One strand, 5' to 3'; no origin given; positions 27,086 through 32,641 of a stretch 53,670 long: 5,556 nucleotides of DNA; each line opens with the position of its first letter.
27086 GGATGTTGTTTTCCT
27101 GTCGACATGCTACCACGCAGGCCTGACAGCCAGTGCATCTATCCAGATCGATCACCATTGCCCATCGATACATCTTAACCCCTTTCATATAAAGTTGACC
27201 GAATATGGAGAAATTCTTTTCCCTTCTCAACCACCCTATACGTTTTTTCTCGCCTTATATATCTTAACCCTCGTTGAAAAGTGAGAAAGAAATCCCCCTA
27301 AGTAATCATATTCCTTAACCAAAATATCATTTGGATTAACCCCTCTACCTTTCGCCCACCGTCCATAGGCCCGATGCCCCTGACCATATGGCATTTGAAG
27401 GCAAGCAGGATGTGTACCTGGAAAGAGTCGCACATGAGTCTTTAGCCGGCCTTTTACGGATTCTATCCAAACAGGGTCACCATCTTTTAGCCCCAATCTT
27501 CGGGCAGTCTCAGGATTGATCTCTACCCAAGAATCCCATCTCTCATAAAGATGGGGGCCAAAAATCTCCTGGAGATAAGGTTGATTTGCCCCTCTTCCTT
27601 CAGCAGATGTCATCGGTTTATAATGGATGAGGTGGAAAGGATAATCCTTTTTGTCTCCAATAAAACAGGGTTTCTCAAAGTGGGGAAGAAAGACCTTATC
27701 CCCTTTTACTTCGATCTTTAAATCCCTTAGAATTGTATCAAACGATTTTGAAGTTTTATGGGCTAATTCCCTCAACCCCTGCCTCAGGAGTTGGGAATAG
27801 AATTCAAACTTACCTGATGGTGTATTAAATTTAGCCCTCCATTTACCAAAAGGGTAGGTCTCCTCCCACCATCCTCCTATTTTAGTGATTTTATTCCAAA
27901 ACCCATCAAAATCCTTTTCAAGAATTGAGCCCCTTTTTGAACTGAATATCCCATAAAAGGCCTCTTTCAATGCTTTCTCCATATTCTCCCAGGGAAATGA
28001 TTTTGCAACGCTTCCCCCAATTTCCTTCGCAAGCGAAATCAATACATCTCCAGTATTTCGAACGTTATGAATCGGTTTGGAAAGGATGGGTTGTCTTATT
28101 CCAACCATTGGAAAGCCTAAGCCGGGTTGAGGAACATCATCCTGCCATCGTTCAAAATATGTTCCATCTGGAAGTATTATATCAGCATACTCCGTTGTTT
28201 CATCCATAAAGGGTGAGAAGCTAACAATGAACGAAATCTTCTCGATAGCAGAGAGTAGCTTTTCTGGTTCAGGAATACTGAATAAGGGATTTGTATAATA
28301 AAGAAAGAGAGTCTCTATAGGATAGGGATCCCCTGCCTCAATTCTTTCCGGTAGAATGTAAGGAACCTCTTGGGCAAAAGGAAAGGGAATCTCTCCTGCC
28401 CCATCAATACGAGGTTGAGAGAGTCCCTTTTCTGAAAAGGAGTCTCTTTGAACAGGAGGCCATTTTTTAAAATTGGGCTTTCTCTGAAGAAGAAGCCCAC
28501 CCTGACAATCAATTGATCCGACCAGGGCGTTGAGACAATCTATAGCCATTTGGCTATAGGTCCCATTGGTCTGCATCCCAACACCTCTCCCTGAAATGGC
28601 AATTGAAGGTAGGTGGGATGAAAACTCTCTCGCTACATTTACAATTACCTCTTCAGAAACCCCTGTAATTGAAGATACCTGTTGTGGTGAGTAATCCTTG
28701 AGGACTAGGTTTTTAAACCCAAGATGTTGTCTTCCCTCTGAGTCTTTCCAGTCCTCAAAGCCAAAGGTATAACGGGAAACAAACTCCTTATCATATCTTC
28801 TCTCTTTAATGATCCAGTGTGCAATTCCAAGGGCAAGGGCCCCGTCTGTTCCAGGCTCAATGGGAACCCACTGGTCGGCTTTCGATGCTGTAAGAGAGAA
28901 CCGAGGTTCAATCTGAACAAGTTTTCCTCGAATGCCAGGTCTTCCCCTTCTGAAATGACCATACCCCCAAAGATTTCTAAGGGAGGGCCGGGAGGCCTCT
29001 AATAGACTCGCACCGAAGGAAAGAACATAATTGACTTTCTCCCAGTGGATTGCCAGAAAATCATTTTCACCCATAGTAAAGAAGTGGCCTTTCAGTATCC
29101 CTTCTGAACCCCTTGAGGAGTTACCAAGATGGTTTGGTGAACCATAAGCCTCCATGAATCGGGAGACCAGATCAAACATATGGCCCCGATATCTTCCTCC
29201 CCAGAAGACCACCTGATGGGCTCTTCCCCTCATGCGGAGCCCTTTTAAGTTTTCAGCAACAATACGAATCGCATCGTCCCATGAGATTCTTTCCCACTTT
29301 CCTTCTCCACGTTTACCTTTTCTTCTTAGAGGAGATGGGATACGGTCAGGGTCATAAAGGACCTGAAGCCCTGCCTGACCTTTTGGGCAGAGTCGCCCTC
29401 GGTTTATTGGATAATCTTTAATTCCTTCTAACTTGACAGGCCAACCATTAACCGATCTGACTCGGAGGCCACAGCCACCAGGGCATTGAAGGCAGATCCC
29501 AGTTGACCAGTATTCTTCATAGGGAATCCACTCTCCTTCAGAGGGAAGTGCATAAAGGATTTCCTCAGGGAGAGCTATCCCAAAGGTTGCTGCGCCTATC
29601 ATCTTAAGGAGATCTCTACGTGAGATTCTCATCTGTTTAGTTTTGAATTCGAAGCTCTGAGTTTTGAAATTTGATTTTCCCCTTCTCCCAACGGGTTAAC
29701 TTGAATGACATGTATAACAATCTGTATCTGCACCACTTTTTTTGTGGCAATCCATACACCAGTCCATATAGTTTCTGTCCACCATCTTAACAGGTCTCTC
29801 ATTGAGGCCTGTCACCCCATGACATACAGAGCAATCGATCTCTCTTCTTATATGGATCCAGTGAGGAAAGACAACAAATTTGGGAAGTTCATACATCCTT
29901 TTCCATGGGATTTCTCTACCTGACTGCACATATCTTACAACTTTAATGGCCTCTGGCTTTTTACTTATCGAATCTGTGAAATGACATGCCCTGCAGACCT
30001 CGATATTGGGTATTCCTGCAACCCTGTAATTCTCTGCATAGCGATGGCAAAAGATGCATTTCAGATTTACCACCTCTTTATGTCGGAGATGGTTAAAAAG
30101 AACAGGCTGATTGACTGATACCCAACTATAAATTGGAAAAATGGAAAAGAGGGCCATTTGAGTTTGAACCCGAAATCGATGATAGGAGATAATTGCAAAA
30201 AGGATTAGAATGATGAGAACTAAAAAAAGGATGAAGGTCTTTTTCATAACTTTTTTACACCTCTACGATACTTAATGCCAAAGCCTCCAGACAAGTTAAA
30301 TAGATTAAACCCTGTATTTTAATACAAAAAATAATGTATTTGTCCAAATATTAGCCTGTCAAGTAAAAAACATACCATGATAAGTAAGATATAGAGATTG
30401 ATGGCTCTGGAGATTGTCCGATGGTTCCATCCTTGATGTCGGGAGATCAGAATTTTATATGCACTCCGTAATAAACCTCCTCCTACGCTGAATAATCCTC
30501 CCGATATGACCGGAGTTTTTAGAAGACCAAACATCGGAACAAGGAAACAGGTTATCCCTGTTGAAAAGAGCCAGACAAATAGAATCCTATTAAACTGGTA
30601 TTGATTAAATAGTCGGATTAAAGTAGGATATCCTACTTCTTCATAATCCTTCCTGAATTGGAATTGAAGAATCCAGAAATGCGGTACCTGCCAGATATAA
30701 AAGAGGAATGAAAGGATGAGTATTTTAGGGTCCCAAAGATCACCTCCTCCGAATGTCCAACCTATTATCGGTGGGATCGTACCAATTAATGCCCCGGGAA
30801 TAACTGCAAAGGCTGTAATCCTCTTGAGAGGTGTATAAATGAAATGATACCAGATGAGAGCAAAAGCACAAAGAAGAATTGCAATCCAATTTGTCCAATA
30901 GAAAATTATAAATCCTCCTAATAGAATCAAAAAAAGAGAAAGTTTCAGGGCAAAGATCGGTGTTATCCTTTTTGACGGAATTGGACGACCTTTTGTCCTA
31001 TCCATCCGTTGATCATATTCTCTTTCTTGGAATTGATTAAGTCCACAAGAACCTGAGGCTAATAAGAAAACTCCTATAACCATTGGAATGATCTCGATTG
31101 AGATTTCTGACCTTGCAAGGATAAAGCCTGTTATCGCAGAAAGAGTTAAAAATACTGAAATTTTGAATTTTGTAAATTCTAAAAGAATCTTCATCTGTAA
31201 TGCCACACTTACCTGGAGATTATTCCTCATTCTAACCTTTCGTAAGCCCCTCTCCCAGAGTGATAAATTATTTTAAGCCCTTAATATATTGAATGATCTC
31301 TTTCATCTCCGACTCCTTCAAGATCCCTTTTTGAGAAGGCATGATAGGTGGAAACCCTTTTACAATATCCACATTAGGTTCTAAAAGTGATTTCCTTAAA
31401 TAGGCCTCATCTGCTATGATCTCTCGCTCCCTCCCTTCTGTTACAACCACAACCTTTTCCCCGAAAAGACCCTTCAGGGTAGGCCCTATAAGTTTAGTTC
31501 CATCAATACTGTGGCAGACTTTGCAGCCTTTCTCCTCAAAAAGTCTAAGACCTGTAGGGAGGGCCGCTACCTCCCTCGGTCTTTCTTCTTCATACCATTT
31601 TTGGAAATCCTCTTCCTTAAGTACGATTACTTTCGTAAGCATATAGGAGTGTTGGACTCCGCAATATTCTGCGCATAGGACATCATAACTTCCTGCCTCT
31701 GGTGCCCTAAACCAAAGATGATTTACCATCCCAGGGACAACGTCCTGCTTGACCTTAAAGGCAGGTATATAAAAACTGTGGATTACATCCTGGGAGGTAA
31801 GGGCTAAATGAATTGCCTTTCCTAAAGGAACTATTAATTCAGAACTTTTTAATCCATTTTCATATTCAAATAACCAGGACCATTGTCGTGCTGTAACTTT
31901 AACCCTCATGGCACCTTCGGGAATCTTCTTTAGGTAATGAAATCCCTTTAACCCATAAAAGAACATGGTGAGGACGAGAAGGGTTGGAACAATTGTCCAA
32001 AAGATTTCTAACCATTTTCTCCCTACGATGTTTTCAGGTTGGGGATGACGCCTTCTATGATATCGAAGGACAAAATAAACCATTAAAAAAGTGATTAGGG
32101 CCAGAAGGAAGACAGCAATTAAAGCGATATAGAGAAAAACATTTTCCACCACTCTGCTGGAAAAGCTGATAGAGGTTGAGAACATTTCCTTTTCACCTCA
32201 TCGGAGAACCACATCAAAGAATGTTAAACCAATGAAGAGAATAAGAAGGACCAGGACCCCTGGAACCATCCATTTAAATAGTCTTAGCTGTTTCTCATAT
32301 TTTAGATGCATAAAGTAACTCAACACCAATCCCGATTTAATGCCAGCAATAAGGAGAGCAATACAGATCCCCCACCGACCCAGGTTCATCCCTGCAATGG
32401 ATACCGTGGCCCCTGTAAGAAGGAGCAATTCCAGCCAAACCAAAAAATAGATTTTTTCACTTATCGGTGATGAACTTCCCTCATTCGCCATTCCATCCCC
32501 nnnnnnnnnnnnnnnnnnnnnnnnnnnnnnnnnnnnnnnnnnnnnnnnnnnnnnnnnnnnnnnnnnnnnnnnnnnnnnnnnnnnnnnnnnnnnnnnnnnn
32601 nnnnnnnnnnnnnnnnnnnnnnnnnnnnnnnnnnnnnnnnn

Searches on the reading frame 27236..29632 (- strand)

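Call 17: search_protein_families(library=pfam, proteins=[window:27236-29632:-], max_evalue=0.000001)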
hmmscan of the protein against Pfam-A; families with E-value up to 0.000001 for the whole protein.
window:27236-29632:- (798 aa): 3 families
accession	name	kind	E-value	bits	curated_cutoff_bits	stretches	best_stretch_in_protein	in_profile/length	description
PF00384.28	Molybdopterin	-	3.2e-30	105.8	24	1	97-495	1-316/353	Molybdopterin oxidoreductase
PF01568.27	Molydop_binding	-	3.1e-13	50.2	26.8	1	692-771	19-93/110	Molydopterin dinucleotide binding domain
PF04879.21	Molybdop_Fe4S4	-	1.8e-12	47.4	22.7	1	44-93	5-54/55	Molybdopterin oxidoreductase Fe4S4 domain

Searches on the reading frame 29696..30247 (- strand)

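Call 5: search_protein_families(library=pfam, proteins=[window:29696-30247:-], max_evalue=0.00001)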
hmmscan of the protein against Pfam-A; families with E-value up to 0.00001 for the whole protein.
window:29696-30247:- (183 aa): 2 families
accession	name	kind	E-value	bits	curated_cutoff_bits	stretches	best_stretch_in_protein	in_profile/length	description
PF14522.11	Cytochrome_C7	-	1.2e-12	47.9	24.8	1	125-182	1-67/67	Cytochrome c7 and related cytochrome c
PF02085.21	Cytochrom_CIII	-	3.8e-09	37.2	22.9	0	45-97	17-61/101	Class III cytochrome C family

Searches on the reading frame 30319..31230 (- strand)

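Call 5: search_protein_families(library=pfam, proteins=[window:30319-31230:-], max_evalue=0.00001)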
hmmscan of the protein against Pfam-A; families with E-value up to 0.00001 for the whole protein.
window:30319-31230:- (303 aa): 1 family
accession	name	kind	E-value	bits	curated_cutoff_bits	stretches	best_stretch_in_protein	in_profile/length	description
PF01040.23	UbiA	-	2.5e-45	155.2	34.2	1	30-269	3-241/250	UbiA prenyltransferase family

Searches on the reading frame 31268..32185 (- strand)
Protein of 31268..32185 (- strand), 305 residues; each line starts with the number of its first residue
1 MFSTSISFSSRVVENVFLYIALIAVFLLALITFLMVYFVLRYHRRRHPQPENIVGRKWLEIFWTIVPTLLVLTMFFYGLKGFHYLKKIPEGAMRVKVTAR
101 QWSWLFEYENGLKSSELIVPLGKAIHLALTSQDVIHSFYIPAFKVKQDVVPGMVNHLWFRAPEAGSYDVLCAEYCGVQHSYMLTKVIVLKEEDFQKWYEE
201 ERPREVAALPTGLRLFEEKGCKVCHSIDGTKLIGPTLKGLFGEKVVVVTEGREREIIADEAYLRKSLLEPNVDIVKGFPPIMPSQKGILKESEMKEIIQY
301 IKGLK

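Call 5: search_protein_families(library=pfam, proteins=[window:31268-32185:-], max_evalue=0.00001)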
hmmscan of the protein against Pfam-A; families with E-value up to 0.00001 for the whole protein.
window:31268-32185:- (305 aa): 3 families
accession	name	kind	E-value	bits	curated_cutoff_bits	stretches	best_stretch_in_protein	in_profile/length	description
PF00116.26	COX2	-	3.8e-19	69.2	22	1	116-183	47-114/120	Cytochrome C oxidase subunit II, periplasmic domain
PF02790.20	COX2_TM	-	5.3e-10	39.8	22.8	1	9-79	15-86/88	Cytochrome C oxidase subunit II, transmembrane domain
PF00034.26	Cytochrom_C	-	9.4e-07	30.5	21.3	1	212-304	4-89/90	Cytochrome c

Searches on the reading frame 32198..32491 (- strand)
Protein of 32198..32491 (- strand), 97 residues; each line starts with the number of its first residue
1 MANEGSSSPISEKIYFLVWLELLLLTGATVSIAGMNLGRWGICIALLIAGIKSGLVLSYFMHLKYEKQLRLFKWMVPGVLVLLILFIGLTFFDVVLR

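Call 5: search_protein_families(library=pfam, proteins=[window:32198-32491:-], max_evalue=0.00001)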
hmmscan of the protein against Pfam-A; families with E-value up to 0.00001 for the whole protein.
window:32198-32491:- (97 aa): 1 family
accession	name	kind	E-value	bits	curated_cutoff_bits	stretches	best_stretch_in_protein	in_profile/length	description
PF03626.19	COX4_pro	-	1.9e-13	51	28.9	1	17-87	2-71/72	Prokaryotic Cytochrome C oxidase subunit IV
